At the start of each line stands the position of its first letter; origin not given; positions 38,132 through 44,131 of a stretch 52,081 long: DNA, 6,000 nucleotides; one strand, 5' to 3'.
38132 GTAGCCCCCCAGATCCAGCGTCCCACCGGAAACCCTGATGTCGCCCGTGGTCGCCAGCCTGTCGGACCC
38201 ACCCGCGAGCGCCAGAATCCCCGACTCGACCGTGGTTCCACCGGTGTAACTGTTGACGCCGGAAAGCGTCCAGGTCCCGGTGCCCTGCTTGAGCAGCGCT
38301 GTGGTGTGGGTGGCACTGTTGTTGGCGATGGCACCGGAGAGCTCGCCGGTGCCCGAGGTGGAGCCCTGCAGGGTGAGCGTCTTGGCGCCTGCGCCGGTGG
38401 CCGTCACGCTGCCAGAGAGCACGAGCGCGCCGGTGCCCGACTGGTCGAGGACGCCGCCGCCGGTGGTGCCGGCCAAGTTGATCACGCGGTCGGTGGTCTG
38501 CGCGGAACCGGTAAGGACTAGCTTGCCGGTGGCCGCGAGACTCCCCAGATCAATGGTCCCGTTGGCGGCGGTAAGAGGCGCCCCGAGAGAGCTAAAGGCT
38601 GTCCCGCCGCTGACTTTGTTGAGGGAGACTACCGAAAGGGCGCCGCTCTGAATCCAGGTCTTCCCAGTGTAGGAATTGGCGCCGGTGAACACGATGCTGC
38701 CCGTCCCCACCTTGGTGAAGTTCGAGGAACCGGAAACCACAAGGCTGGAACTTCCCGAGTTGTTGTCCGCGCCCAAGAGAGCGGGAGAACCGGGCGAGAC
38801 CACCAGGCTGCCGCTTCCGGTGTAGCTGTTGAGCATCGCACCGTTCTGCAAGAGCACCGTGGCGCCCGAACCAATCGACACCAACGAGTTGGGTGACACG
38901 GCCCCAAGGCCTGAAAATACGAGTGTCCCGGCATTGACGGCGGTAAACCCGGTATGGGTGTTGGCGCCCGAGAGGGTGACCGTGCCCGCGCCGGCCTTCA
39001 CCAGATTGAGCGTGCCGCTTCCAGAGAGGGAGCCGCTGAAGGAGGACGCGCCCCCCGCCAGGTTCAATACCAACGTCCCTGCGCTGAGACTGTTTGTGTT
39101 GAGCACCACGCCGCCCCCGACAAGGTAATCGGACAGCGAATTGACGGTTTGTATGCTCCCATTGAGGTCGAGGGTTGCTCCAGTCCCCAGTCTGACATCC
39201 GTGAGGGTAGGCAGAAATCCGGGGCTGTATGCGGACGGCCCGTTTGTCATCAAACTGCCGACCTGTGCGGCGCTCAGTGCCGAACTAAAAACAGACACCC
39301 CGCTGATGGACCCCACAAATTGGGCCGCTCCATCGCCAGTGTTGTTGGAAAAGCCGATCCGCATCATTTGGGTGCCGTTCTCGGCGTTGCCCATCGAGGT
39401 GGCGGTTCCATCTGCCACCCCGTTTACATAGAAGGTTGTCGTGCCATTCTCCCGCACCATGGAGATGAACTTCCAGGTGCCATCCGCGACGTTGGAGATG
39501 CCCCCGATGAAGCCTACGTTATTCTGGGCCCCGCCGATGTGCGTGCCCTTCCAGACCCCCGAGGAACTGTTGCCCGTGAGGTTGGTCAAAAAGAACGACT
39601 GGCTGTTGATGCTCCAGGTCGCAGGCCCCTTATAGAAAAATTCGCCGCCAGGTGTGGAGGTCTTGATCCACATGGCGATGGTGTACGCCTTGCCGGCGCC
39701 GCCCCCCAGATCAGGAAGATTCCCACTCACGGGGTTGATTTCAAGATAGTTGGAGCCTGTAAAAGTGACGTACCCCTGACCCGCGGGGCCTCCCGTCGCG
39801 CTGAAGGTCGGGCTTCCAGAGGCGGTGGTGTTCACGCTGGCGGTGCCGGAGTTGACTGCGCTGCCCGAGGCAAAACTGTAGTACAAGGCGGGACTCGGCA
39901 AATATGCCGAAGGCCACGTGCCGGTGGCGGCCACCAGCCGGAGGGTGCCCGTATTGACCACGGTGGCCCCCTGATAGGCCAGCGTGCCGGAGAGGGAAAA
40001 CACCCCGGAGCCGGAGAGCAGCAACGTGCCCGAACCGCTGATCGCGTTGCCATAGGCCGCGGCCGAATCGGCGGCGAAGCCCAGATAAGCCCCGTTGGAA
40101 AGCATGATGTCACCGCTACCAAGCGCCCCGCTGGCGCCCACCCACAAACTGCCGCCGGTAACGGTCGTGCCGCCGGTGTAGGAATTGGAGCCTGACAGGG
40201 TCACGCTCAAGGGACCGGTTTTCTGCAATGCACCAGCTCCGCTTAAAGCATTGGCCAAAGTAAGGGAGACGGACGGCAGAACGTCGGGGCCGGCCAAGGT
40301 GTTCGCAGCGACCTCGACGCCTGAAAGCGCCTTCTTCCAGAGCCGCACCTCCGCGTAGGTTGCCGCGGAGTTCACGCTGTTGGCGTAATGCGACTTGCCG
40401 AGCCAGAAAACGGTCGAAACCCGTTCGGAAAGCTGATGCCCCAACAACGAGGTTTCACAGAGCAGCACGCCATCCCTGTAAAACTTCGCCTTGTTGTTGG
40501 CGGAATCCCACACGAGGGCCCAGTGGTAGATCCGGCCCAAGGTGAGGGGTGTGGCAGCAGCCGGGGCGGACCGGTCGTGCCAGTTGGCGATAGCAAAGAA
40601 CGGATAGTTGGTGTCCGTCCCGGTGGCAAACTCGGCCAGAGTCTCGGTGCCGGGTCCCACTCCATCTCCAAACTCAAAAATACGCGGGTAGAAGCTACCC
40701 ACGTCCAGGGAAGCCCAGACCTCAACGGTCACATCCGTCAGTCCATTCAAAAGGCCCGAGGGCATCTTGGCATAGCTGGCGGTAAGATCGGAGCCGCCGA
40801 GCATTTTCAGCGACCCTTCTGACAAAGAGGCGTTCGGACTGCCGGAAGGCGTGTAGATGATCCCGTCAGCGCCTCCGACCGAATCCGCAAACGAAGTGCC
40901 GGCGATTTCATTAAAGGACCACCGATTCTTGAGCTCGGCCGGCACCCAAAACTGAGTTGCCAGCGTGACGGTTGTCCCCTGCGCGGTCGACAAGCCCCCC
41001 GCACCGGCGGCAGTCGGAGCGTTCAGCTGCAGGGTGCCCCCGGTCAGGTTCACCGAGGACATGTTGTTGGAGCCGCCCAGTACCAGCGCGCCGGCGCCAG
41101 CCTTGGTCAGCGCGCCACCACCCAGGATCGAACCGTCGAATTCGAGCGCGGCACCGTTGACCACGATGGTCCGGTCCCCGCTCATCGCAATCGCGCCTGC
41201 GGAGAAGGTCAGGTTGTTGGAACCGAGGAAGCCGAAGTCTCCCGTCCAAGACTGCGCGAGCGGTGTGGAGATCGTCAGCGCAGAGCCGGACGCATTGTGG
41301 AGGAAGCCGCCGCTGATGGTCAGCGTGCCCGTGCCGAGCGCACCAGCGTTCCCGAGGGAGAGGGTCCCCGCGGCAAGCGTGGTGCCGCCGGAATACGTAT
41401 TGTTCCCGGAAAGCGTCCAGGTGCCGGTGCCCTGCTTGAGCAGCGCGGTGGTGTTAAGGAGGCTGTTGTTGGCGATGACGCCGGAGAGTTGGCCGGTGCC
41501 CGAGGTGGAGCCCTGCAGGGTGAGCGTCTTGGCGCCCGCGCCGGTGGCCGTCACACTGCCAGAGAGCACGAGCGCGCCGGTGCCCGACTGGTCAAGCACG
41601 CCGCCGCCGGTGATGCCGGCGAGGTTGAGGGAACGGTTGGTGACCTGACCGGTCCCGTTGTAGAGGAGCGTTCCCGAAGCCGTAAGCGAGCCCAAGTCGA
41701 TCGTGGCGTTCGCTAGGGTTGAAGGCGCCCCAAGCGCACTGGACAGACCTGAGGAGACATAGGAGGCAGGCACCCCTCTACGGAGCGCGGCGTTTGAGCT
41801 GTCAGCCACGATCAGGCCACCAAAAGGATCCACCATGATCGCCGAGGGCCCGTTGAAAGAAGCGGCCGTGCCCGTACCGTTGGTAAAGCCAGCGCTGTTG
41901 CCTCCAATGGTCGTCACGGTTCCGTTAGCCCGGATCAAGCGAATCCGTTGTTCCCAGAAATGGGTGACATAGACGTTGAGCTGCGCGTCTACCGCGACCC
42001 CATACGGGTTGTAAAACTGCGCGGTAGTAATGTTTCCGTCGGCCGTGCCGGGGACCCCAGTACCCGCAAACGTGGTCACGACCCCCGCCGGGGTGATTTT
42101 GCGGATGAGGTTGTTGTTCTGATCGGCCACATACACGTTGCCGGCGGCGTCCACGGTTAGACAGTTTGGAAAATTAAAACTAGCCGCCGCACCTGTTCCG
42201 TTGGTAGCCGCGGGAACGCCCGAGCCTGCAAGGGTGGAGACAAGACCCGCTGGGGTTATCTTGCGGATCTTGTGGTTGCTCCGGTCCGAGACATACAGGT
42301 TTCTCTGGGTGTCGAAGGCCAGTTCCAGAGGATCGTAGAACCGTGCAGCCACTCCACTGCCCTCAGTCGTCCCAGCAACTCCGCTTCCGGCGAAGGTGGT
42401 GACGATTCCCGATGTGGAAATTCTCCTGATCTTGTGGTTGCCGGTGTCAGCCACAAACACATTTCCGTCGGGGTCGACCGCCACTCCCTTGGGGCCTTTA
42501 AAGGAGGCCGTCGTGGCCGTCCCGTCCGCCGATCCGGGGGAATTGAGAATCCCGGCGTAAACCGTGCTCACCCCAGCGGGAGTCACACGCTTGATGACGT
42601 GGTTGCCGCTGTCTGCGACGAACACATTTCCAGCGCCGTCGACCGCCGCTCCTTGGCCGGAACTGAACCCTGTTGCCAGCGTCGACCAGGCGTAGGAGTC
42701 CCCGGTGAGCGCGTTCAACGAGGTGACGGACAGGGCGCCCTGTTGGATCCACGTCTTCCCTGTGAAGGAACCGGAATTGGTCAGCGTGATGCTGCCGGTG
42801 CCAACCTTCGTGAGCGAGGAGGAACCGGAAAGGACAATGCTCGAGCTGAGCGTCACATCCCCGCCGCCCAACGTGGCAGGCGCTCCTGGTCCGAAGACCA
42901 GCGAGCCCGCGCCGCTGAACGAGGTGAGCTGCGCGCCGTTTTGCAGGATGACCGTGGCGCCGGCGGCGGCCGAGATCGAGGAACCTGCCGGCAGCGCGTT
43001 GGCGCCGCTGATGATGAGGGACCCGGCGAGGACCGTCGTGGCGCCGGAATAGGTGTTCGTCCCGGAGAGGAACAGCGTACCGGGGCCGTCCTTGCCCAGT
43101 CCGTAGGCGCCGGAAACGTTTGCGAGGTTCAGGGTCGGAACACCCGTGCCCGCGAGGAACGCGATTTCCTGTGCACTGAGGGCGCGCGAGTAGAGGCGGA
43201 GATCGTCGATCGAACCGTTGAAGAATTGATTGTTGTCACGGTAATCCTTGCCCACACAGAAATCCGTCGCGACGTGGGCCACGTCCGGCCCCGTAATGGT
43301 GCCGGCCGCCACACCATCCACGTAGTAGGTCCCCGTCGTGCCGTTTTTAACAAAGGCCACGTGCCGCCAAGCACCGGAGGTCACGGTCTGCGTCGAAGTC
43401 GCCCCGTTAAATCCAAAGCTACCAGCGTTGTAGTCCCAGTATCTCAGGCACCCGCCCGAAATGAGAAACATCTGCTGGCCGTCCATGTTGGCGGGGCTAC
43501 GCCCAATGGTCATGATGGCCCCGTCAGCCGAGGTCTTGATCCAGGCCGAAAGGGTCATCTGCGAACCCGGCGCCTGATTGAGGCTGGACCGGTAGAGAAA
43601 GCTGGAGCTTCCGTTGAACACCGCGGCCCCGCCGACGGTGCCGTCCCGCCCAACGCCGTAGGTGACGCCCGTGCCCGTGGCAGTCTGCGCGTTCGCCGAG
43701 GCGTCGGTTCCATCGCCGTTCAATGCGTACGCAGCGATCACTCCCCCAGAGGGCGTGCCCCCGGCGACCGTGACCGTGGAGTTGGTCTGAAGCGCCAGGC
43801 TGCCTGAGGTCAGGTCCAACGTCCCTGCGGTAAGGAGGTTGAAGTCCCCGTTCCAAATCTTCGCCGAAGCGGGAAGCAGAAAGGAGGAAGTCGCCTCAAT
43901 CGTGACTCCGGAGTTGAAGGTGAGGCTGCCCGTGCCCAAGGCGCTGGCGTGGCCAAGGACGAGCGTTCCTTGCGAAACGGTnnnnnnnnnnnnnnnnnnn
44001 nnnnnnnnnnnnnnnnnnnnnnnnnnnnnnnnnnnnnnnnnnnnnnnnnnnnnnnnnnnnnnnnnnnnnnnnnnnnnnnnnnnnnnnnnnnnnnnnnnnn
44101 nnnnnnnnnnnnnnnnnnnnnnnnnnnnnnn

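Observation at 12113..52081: One uninterrupted 39.97-kb reading frame (at least 13,322 codons) encoding a mosaic giant surface protein, still open at the window edge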

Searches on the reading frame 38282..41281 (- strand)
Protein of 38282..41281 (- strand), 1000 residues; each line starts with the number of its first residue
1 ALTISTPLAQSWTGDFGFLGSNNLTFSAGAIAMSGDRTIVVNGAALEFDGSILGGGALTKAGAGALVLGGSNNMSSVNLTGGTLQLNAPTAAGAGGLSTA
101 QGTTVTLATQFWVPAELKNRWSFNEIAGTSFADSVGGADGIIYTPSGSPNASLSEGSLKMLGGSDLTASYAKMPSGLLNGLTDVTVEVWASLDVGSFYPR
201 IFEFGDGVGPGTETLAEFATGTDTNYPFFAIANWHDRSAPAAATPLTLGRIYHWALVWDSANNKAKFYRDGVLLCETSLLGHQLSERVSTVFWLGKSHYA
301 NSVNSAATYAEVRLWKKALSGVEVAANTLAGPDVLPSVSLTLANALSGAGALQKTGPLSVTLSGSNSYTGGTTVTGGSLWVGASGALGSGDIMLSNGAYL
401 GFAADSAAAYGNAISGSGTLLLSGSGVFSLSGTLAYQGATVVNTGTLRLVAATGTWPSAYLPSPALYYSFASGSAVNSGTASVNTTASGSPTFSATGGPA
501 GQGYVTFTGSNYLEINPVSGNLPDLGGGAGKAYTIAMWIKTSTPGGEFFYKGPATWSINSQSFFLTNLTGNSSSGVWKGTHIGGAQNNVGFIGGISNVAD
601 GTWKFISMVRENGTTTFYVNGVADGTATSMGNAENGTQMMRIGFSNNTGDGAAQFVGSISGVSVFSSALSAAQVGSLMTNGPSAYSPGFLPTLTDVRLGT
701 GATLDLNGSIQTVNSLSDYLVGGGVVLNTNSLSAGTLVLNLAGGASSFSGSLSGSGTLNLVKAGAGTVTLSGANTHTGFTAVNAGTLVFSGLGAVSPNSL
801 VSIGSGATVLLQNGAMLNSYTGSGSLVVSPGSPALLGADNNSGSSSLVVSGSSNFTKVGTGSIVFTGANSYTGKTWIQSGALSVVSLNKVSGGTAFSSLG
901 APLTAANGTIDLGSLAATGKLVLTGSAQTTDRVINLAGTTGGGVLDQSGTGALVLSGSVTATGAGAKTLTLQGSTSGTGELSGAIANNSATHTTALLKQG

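Call 4: search_protein_families(library=pfam, proteins=[window:38282-41281:-], max_evalue=0.01)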
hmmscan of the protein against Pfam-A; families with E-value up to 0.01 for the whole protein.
window:38282-41281:- (1000 aa): 2 families
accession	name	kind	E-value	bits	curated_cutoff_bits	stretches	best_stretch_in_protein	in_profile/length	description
PF13385.13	Laminin_G_3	-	3.8e-27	95.7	27.6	2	528-674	14-150/151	Concanavalin A-like lectin/glucanases superfamily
PF12951.13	PATR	-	8.7e-27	93.3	27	4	760-788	1-29/30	Passenger-associated-transport-repeat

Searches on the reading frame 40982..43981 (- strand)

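Call 4: search_protein_families(library=pfam, proteins=[window:40982-43981:-], max_evalue=0.01)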
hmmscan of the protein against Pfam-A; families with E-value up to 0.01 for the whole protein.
window:40982-43981:- (1000 aa): 10 families
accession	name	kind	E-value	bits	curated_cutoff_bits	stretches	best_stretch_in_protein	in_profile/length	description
PF01436.27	NHL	-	1.2e-29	101.3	20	2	494-519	1-26/28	NHL repeat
PF13385.13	Laminin_G_3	-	1.2e-26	94.1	27.6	1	135-274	12-151/151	Concanavalin A-like lectin/glucanases superfamily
PF12951.13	PATR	-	2.6e-20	72.6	27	4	847-876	1-30/30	Passenger-associated-transport-repeat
PF25021.1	TEN_NHL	-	1.7e-19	70.5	27.1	1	486-533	133-178/357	Teneurin NHL domain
PF08450.18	SGL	-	1.6e-10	41.5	26.3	0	489-527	177-216/246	SMP-30/Gluconolactonase/LRE-like region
PF24684.1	Vgb_lyase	-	1.5e-07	31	50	1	492-689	94-255/290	Virginiamycin B lyase family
PF06739.17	SBBP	-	7.7e-07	29.4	20.5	0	497-511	15-29/38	Beta-propeller repeat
PF22701.2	Mala_s_1-like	-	2.1e-05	24.8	27.5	1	443-576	43-167/195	Mal s 1 allergenic protein-like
PF02210.31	Laminin_G_2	-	0.0033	18.3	22.9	0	183-263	33-123/126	Laminin G domain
PF22925.3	TS_C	-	0.0053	16.8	27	1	193-270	120-201/202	Trans-sialidase, C-terminal domain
